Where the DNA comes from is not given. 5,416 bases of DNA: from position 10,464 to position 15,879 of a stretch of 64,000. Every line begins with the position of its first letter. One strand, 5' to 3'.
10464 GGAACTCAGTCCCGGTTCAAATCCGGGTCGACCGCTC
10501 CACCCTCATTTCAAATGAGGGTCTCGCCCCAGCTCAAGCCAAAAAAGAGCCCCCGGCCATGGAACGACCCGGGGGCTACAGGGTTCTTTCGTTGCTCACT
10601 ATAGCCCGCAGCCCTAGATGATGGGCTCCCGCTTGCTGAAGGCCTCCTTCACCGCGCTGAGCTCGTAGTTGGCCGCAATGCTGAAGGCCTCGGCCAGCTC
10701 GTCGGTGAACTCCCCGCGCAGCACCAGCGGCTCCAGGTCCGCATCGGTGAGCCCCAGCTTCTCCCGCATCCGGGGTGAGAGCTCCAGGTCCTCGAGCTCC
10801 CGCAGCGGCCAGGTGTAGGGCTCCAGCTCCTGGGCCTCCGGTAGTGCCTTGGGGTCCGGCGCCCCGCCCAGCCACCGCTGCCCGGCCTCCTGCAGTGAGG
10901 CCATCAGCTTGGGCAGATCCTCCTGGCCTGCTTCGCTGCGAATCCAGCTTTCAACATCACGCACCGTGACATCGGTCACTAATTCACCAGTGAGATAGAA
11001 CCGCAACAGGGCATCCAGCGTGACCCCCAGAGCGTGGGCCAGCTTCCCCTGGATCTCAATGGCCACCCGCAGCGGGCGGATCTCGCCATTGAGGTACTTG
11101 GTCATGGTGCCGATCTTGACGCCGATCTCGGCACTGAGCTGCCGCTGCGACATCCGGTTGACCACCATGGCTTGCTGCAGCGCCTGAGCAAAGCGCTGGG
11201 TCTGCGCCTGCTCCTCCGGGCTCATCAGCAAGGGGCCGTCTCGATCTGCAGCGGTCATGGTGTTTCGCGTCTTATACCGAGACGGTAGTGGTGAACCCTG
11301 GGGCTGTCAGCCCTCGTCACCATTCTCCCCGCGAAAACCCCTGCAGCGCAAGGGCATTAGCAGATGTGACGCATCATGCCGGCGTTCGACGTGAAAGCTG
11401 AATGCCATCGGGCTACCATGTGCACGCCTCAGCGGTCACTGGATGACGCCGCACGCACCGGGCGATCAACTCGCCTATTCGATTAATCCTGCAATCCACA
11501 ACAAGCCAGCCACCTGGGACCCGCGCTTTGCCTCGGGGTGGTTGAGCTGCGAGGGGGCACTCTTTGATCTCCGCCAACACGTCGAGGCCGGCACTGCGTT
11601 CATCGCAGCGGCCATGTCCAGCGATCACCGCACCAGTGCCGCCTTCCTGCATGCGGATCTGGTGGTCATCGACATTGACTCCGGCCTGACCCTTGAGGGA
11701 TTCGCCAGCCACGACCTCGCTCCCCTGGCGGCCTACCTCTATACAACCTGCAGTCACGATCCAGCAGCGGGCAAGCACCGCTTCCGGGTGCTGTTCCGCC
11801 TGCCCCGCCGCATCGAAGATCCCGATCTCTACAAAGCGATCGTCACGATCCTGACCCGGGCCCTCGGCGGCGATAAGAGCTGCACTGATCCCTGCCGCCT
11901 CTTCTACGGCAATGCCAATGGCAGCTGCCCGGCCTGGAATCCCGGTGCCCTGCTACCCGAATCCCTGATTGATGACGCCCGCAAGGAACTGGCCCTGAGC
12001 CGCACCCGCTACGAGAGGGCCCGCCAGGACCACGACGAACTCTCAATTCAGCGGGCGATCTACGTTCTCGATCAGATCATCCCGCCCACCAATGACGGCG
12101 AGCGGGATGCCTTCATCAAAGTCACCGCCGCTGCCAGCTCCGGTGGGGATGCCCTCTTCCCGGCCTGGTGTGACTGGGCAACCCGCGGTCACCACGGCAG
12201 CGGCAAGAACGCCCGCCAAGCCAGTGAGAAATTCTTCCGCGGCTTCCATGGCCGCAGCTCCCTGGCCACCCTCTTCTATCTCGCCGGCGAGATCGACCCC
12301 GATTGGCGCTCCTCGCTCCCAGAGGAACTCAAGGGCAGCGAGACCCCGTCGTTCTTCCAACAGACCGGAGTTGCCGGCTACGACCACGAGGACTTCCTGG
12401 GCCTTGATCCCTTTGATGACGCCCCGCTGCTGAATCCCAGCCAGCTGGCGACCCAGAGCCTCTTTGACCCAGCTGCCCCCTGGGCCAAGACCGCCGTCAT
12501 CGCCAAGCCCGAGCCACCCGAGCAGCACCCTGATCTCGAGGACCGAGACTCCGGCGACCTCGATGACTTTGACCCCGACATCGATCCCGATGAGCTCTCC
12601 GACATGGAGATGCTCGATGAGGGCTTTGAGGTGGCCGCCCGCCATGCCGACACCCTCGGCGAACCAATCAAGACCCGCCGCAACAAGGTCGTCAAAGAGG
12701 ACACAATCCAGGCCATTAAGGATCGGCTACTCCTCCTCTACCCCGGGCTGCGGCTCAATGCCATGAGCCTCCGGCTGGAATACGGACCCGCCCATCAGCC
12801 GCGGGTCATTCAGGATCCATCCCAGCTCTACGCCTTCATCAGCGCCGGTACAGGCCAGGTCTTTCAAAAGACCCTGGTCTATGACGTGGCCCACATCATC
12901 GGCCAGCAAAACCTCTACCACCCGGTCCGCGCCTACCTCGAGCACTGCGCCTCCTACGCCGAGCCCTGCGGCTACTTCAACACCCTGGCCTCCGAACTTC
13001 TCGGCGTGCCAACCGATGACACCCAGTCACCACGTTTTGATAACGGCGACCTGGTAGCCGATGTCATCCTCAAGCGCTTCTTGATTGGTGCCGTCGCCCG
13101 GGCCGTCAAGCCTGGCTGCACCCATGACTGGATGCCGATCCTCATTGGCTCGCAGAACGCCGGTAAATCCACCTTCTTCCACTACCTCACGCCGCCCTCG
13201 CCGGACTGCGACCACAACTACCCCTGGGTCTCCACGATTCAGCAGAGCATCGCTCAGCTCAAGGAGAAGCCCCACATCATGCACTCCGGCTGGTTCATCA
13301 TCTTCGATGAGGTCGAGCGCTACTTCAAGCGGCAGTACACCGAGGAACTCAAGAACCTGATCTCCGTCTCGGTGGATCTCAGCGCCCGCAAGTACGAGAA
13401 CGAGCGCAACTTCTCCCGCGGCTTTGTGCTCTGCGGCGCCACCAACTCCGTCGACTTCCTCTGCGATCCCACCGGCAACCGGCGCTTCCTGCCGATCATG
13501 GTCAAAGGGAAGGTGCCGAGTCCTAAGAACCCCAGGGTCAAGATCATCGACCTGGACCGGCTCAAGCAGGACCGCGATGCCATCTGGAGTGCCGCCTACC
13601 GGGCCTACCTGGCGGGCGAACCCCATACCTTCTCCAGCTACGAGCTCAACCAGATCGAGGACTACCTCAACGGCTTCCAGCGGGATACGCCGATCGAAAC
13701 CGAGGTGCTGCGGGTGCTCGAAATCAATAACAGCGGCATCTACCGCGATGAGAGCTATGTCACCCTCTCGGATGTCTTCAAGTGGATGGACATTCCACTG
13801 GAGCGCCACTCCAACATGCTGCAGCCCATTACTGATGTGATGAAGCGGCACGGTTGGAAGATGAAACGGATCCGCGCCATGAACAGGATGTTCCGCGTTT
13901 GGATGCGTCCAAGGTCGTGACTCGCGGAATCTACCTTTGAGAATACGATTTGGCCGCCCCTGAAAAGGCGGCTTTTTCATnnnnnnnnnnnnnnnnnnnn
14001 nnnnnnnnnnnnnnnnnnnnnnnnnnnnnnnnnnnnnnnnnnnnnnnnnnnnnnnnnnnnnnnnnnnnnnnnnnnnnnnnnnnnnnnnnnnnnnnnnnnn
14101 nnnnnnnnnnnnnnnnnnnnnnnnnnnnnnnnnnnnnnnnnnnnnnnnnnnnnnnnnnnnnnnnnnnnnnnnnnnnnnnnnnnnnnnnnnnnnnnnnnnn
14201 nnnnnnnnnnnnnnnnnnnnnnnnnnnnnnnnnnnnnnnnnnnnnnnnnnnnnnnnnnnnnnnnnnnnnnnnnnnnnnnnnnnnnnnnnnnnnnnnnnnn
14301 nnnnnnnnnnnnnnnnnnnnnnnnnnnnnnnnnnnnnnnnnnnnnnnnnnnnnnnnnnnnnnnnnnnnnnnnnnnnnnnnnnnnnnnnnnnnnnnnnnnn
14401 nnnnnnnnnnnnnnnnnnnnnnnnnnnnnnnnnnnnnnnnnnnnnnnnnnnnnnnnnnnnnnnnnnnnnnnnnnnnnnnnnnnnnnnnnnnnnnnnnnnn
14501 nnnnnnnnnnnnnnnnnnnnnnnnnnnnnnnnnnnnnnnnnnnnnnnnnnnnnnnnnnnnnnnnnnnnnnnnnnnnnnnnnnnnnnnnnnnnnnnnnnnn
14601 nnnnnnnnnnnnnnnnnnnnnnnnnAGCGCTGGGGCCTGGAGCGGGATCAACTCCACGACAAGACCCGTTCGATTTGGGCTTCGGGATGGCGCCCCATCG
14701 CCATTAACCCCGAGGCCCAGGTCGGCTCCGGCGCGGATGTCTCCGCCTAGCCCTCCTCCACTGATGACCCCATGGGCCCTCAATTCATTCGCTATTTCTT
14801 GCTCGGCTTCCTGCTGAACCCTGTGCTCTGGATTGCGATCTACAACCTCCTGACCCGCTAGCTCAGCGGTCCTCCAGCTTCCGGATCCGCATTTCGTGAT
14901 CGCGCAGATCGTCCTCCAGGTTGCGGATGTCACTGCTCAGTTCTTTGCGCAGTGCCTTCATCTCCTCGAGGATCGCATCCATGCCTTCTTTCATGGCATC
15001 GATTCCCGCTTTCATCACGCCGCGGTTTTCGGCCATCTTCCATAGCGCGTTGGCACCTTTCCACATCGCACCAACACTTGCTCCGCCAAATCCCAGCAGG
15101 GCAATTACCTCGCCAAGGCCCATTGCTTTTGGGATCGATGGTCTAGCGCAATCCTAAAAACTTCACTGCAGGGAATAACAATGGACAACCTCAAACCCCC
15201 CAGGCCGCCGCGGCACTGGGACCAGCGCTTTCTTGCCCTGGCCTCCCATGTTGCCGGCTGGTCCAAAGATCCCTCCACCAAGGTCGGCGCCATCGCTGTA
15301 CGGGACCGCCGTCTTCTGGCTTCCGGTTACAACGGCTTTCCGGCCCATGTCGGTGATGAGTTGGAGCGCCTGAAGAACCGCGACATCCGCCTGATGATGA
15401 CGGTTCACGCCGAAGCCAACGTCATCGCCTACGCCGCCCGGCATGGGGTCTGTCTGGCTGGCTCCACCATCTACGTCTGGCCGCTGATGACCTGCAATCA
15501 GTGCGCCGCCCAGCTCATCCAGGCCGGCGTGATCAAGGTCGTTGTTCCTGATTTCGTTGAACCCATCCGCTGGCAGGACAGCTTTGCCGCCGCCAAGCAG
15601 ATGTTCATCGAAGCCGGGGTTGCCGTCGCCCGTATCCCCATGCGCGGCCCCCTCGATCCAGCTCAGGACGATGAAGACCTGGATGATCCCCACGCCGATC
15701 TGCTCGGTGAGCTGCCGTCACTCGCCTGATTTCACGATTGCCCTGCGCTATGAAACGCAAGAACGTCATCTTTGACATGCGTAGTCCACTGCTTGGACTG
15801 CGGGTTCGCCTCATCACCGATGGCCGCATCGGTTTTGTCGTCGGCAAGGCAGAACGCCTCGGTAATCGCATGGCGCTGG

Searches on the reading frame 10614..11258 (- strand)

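Call 19: search_protein_families(library=pfam, proteins=[window:10614-11258:-], max_evalue=0.001)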
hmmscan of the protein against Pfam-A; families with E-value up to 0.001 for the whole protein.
window:10614-11258:- (214 aa): 3 families
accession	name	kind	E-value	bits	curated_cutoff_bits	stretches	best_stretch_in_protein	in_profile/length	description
PF01381.28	HTH_3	-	6.6e-05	23.3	23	0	36-83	10-54/55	Helix-turn-helix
PF13443.12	HTH_26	-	0.00019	22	22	1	27-87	2-60/63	Cro/C1-type HTH DNA-binding domain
PF13560.12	HTH_31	-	0.00057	20.6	27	0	23-82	2-59/64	Helix-turn-helix domain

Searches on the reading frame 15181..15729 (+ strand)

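Call 20: search_protein_families(library=pfam, proteins=[window:15181-15729:+], max_evalue=0.001)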
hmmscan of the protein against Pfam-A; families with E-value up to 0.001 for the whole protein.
window:15181-15729:+ (182 aa): 2 families
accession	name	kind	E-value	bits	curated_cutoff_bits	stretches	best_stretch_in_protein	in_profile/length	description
PF00383.29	dCMP_cyt_deam_1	-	1.7e-17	63.6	25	1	12-122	2-100/102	Cytidine and deoxycytidylate deaminase zinc-binding region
PF14437.12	MafB19-deam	-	6.3e-11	42.8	27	1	22-121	12-98/142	MafB19-like deaminase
